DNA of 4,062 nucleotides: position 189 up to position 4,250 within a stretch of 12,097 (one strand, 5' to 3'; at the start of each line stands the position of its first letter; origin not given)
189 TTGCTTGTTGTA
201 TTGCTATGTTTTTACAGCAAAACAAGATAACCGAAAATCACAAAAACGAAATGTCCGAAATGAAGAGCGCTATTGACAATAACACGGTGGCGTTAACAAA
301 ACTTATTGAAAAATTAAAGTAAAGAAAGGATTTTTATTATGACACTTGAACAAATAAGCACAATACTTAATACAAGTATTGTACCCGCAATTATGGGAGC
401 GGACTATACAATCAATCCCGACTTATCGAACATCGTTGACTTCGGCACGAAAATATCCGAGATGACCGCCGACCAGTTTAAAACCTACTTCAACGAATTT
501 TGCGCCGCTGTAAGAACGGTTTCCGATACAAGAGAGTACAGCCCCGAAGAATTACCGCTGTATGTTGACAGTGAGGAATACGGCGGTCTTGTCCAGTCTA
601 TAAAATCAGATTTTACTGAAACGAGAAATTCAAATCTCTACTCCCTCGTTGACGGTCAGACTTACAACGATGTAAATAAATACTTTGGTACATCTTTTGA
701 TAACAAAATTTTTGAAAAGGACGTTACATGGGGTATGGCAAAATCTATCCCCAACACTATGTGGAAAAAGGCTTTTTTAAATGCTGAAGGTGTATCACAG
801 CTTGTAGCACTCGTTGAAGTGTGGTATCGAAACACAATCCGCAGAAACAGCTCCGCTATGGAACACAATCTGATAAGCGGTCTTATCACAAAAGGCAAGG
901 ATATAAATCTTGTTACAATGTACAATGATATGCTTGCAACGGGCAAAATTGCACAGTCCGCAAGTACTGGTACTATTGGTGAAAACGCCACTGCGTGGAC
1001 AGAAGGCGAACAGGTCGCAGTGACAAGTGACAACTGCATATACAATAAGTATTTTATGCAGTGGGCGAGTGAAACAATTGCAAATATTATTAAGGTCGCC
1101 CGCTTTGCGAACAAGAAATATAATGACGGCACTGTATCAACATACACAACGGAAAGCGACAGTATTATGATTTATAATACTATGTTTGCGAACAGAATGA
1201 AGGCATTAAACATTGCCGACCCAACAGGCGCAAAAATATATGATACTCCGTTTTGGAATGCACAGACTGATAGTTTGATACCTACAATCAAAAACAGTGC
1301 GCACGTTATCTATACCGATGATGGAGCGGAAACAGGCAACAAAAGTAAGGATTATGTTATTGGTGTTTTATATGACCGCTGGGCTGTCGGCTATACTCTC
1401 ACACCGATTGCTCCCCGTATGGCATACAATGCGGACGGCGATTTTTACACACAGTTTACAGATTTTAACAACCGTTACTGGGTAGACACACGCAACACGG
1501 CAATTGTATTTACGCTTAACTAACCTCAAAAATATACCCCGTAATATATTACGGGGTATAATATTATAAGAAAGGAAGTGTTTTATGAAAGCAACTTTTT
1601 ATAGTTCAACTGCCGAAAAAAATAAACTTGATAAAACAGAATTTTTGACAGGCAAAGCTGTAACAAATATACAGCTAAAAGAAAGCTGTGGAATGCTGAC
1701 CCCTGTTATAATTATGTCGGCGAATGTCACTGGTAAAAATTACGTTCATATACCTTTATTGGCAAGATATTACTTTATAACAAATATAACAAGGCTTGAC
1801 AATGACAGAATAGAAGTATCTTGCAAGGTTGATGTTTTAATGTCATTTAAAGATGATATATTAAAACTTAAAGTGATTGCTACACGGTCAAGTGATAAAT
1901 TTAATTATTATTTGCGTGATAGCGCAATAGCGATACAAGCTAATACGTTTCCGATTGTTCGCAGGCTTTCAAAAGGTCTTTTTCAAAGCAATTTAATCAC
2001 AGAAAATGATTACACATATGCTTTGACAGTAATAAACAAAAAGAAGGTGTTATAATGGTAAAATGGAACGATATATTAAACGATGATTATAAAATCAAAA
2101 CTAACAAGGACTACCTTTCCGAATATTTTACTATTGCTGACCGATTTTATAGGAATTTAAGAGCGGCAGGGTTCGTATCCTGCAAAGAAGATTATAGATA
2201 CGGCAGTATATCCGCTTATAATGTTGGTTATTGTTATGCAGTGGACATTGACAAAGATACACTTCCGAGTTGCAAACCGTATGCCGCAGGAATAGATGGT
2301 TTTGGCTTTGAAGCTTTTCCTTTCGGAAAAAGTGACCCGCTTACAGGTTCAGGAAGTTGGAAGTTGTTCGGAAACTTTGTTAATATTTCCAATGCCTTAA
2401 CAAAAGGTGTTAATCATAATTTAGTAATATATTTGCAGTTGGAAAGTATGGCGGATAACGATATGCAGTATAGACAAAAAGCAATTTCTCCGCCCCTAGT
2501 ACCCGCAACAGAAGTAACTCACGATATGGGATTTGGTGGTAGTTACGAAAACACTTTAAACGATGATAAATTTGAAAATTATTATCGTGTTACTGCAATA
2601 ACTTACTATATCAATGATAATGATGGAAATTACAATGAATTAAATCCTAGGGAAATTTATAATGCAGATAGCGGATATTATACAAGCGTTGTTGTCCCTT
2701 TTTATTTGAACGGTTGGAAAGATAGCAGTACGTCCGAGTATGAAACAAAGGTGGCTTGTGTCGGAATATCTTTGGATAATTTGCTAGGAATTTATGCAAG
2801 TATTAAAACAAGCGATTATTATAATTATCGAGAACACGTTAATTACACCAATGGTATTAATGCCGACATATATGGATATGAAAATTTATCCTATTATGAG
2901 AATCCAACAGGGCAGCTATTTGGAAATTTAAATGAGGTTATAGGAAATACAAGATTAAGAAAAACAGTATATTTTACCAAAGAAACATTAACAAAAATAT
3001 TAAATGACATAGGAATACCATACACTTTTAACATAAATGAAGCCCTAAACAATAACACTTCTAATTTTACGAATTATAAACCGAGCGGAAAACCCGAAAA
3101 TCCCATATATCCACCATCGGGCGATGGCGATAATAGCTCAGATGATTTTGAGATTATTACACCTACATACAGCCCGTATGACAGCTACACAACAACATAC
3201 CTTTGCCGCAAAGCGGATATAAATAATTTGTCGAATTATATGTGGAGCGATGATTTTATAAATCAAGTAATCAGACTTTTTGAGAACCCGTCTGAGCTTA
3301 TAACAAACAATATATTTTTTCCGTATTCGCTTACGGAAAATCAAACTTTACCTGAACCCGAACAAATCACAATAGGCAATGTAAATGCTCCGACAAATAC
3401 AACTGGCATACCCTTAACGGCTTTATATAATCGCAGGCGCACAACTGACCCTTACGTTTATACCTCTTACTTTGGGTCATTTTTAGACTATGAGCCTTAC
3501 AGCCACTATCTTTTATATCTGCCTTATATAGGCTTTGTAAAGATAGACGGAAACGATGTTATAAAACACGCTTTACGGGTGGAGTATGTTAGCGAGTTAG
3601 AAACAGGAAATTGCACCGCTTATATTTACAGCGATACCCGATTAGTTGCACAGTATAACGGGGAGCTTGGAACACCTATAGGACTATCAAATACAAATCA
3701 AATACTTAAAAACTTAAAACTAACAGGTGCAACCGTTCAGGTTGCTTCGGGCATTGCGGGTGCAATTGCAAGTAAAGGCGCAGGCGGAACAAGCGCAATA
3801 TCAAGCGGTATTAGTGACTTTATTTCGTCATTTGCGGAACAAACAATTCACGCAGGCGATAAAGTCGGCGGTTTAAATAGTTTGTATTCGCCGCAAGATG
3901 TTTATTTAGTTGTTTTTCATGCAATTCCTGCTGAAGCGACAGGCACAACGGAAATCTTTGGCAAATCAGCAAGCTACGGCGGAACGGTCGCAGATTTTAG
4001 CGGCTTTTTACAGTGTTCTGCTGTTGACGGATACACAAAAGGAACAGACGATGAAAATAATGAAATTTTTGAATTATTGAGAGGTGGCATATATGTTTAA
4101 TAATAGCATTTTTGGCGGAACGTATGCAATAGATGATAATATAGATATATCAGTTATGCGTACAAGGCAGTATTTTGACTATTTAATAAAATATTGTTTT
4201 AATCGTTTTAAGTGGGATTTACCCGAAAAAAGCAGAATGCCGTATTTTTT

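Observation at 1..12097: Window is a complete 12.1-kb phi29-like protein-primed phage genome with a minimal gene set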

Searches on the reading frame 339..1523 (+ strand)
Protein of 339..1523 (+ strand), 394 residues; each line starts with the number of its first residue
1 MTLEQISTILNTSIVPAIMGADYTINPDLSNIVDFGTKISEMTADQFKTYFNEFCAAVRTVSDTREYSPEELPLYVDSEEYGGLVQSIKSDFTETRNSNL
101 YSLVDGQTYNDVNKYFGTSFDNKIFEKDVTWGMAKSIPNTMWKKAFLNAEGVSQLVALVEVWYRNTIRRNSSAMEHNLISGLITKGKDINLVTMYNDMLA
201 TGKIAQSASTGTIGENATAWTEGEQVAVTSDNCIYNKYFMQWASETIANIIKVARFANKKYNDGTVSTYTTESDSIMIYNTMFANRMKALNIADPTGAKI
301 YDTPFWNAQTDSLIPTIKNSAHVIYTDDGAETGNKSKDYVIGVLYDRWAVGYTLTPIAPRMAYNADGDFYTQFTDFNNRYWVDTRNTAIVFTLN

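Call 9: search_protein_families(library=pfam, proteins=[window:339-1523:+], max_evalue=0.01)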
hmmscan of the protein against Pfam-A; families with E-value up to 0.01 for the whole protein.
window:339-1523:+ (394 aa): 1 family
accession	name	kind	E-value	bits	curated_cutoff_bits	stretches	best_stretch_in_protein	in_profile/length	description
PF25622.1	Phi29_MCP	-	2.5e-08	34.1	27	1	27-392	19-323/323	Phi29-like phage major capsid protein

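Call 10: search_protein_families(library=phrogs, proteins=[window:339-1523:+], max_evalue=0.01)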
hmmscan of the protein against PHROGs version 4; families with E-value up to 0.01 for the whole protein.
window:339-1523:+ (394 aa): 0 families

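Call 16: search_dna_similar(query=window:339-1523:+, collection=phages, mode=protein, max_rows=30, max_evalue=0.001)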
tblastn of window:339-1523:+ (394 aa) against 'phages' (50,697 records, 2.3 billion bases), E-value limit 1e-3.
Records with a match: 13; places in all: 13; records where one place covers at least 80% of the query: 13.
Best place of each record, by identity: <60% 13.
By first word of the organism name: Salmonella 5; Amedibacillus 2; Acinetobacter 1; Bacteriophage 1; Shigella 1; Enterobacter 1; Pectobacterium 1; Vibrio 1.
By host as written in the record: Salmonella enterica subsp. enterica serovar Enteritidis PT1 4; - 3; Amedibacillus_QUJU_s CSC70 2; Shigella flexneri (EUROGROUP BIOLAB strain) 1; Enterobacter hormaechei 156 1; Salmonella enterica subsp. enterica serovar Kentucky 1; Pectobacterium sp. 1.
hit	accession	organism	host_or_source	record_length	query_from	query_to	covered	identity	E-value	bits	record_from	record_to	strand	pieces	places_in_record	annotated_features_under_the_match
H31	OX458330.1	Acinetobacter phage Phanie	wastewater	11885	1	391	99%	23.7%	4e-15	83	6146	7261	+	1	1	putative major head protein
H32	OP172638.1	Amedibacillus phage AD70P2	Amedibacillus_QUJU_s CSC70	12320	1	394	100%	23.2%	3e-8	62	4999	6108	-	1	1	hypothetical protein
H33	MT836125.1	Bacteriophage sp.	human fecal samples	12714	2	391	99%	23.2%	4e-9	65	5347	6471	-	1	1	record has no annotation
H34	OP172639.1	Amedibacillus phage AD70P3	Amedibacillus_QUJU_s CSC70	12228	1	393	100%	22.8%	3e-7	59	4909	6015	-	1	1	hypothetical protein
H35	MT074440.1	Salmonella phage assan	Salmonella enterica subsp. enterica ...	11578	1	391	99%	22.4%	1e-13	78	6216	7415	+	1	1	hypothetical protein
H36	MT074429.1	Salmonella phage astrithr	Salmonella enterica subsp. enterica ...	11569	1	391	99%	22.4%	2e-13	78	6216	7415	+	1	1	hypothetical protein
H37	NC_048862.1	Salmonella phage astrithr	Salmonella enterica subsp. enterica ...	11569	1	391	99%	22.4%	2e-13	78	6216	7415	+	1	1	major head protein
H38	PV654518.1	Shigella phage vB_SHGBLB0004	Shigella flexneri (EUROGROUP BIOLAB ...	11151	1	391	99%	22.1%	7e-12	73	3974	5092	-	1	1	hypothetical protein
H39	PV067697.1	Enterobacter phage Entb_47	Enterobacter hormaechei 156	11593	1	391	99%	22.0%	2e-11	71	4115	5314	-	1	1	hypothetical protein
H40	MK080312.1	Salmonella phage Astrid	Salmonella enterica subsp. enterica ...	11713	1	391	99%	22.0%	5e-13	77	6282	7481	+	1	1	putative major head protein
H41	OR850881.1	Salmonella phage S.Kent 1-2-1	Salmonella enterica subsp. enterica ...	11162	1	391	99%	22.0%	2e-11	72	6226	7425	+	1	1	record has no annotation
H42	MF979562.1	Pectobacterium phage DU_PP_III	Pectobacterium sp.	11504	1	391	99%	21.6%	5e-12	74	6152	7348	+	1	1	hypothetical protein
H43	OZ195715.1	Vibrio phage K58 g2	Seawater and oysters mix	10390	1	391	99%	21.0%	2e-10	68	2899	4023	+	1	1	major head protein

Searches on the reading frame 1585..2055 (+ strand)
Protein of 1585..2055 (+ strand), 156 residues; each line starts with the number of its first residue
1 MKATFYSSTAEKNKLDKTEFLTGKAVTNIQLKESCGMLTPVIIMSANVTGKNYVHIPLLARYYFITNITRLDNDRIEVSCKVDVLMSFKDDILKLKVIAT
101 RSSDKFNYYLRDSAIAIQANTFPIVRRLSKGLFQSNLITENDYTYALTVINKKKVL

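Call 9: search_protein_families(library=pfam, proteins=[window:1585-2055:+], max_evalue=0.01)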
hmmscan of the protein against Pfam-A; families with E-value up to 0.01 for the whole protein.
window:1585-2055:+ (156 aa): 0 families

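Call 10: search_protein_families(library=phrogs, proteins=[window:1585-2055:+], max_evalue=0.01)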
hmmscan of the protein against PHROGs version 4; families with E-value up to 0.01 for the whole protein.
window:1585-2055:+ (156 aa): 0 families

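Call 45: search_solved_structures(query=A2, max_evalue=1, show_alignments=1)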
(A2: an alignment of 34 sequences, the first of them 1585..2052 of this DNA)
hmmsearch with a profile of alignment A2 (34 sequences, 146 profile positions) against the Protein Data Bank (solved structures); distinct sequences matched with E-value up to 1: 1.
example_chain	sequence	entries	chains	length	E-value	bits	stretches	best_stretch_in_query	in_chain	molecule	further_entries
4eo2_A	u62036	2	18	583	0.00059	22.8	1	33-128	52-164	Major tail protein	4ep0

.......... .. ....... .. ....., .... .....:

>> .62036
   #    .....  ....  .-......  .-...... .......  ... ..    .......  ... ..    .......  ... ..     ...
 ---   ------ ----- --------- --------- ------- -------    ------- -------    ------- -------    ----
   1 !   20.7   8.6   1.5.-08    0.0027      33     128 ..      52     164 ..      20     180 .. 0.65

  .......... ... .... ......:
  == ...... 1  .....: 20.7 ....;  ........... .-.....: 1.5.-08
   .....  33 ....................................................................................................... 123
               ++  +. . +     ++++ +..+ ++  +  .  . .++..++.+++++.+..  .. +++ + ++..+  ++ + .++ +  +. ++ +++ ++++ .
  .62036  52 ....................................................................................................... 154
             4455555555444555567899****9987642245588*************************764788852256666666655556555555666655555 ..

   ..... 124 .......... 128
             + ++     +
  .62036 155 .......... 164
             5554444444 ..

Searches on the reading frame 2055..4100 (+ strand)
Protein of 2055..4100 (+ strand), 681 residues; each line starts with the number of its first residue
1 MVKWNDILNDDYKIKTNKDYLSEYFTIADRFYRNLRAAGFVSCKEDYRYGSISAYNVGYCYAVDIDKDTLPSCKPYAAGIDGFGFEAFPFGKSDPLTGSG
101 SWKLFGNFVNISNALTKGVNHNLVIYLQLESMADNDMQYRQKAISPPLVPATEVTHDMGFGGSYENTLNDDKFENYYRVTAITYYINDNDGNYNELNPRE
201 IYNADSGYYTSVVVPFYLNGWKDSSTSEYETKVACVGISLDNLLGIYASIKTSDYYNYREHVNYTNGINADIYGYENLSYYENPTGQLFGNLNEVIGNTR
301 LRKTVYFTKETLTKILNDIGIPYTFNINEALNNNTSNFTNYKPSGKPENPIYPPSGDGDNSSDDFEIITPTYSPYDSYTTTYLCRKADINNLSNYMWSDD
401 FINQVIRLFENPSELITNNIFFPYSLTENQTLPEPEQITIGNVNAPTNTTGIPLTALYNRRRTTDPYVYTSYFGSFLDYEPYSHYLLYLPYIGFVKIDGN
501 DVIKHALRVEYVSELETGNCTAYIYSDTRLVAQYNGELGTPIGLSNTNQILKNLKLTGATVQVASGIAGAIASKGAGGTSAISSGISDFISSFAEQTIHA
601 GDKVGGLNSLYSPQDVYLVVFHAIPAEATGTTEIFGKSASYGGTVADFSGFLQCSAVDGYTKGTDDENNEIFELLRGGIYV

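Call 9: search_protein_families(library=pfam, proteins=[window:2055-4100:+], max_evalue=0.01)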
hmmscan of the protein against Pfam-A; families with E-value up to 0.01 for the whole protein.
window:2055-4100:+ (681 aa): 0 families

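Call 10: search_protein_families(library=phrogs, proteins=[window:2055-4100:+], max_evalue=0.01)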
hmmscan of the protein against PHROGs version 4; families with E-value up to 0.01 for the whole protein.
window:2055-4100:+ (681 aa): 0 families

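Call 46: search_solved_structures(query=A3, max_evalue=1, show_alignments=1)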
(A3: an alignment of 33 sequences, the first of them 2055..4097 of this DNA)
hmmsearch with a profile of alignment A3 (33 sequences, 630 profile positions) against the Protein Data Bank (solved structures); distinct sequences matched with E-value up to 1: 0.

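Call 61: find_homologous_proteins(query=window:2055-4097:+, max_evalue=0.00001)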
Query window:2055-4097:+ (681 aa): 55 proteins with E <= 0.00001 among 6267 candidates.
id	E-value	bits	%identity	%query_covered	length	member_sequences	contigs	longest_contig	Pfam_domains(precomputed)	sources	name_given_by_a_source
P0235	0.0e+0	1520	97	100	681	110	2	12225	-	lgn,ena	-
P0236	0.0e+0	1286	80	100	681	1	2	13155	-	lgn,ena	-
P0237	0.0e+0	1172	74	100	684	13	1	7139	-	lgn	-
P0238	0.0e+0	1167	74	100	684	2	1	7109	-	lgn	-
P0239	6.9e-252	856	59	100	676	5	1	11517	-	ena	-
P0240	2.0e-251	854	59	100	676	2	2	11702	-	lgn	-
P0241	2.4e-251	854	59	100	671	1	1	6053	-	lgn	-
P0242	3.3e-251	854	59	100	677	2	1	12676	-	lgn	-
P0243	3.5e-250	850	59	100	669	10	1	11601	-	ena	-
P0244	4.5e-250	850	59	100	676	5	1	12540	-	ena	-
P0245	5.0e-250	850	59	100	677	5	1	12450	-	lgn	-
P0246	7.1e-250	849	59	100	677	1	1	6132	-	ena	-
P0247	3.6e-249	847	59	100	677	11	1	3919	-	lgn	-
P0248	5.0e-249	846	59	100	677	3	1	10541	-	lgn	-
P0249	2.3e-248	844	58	100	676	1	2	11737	-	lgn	-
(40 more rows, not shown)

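Call 77: predict_structure(alignment_id=A7)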
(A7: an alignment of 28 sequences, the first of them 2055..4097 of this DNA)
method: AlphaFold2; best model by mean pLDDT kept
length: 681 residues; sequences in the alignment: 28
mean_pLDDT: 59.5   pTM: 0.46
mean pLDDT of the five models: 59.5, 58.5, 57.0, 52.7, 48.5
residues with pLDDT >= 90: 21; 70-90: 222; 50-70: 203; < 50: 235
segments of 3 or more residues with pLDDT < 50: 1-22, 49-59, 71-73, 79-114, 226-233, 249-261, 342-362, 364-378, 545-611, 624-642, 649-654, 658-661, 678-681
pLDDT, mean of each block of 10 residues (from residue 1): 30 32 55 62 53 44 64 52 37 39 41 53 85 84 70 52 76 89 76 69 77 63 48 60 70 38 68 82 80 63 88 81 86 67 36 34 46 44 74 73 62 60 66 77 78 69 80 64 73 74 83 74 83 73 45 31 28 28 34 29 35 68 46 35 51 48 62 53 37
secondary structure, 60 per line:
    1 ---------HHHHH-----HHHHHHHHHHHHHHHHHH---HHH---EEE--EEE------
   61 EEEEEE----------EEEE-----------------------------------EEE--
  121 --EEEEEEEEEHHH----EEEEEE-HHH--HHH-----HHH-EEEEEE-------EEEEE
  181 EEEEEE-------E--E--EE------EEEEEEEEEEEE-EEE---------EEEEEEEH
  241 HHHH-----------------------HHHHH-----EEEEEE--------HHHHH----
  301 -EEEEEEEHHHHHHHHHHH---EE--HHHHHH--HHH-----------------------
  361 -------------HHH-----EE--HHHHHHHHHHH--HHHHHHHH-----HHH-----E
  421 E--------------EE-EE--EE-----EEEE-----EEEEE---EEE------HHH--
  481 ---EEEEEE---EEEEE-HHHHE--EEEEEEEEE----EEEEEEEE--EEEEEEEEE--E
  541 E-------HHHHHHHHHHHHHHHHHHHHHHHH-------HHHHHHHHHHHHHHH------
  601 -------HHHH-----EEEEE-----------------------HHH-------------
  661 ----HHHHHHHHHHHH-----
elements in order (helices of 4 or more, strands of 3 or more residues): H10-14 H20-37 E47-49 E52-54 E61-66 E77-80 E116-118 E123-131 E139-144 E163-168 E176-186 E208-219 E221-223 E233-239 H240-244 H268-272 E278-283 H292-296 E302-308 H309-319 H327-332 H386-396 H399-406 E450-453 E459-463 E467-469 E484-489 E493-497 H499-502 E506-514 E519-526 E529-537 H549-572 H580-594 H608-611 E617-621 H665-676

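Call 82: fold_search(model_id=the predicted structure, library=pdb)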
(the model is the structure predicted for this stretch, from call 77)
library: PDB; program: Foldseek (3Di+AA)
matches with E <= 10: 360; with E <= 0.001: 0
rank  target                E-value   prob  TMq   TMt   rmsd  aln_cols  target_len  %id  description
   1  5fb5_A                2.1e-01  0.54  0.14  0.17  13.3       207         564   11  Crystal structure of the bacteriophage phi29 tail knob protein gp9 (released 2016-06-22)
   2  3hoe_A                2.5e-01  0.14  0.07  0.17  18.8       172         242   10  Crystal Structure of Surface Lipoprotein (released 2009-10-06)
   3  6zvz_C                3.1e-01  0.21  0.06  0.11  15.3       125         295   12  Connectase MJ0548 from Methanocaldococcus jannaschii (released 2021-06-09)
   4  9cmg_B                3.1e-01  0.01  0.06  0.07  25.8       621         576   10  Transferrin Binding Protein A in complex with transferrin binding protein B and transferrin (iron bound in both lobes  (released 2026-03-04)
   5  6zw0_A                3.7e-01  0.18  0.07  0.12  14.5       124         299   11  Connectase MJ0548 from Methanocaldococcus jannaschii in complex with an MtrA-derived peptide (released 2021-06-09)
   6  6zvz_A                3.9e-01  0.18  0.05  0.12  14.8       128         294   12  Connectase MJ0548 from Methanocaldococcus jannaschii (released 2021-06-09)
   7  9ol4_A                5.3e-01  0.06  0.05  0.01  17.4       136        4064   10  Cryo-EM Structure of Ryanodine Receptor 1: Drug Bound Open Conformation (released 2026-01-28)
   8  9pa8_B                5.6e-01  0.02  0.07  0.08  27.8       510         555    8  NmTbpB and Tf protein complex (released 2026-03-04)
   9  5fb4_A                6.6e-01  0.38  0.15  0.19   7.7       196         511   10  Crystal structure of the bacteriophage phi29 tail knob protein gp9 truncation variant (released 2016-06-22)
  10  1dhk_B                7.0e-01  0.18  0.08  0.22   7.6       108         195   11  STRUCTURE OF PORCINE PANCREATIC ALPHA-AMYLASE (released 1997-12-24)
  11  3ve2_A                9.1e-01  0.01  0.07  0.08  26.0       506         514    8  The 2.1 angstrom crystal structure of Transferrin binding protein B (TbpB) from serogroup B M982 Neisseria meningitidi (released 2012-02-22)
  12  8uxh_A                9.6e-01  0.02  0.05  0.01  19.3       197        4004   10  Structure of PKA phosphorylated human RyR2-R420W in the primed state in the presence of calcium (released 2023-11-22)
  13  9nhq_B                1.0e+00  0.01  0.07  0.09  26.2       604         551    8  The cryo-EM structure of NmTbpA and NmTbpB in a complex (released 2026-03-04)
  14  7m6a_A                1.0e+00  0.01  0.05  0.02  35.3       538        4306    8  High resolution structure of the membrane embedded skeletal muscle ryanodine receptor (released 2021-09-08)
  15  1viw_B                1.1e+00  0.13  0.08  0.21   7.4       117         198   10  TENEBRIO MOLITOR ALPHA-AMYLASE-INHIBITOR COMPLEX (released 1999-07-22)
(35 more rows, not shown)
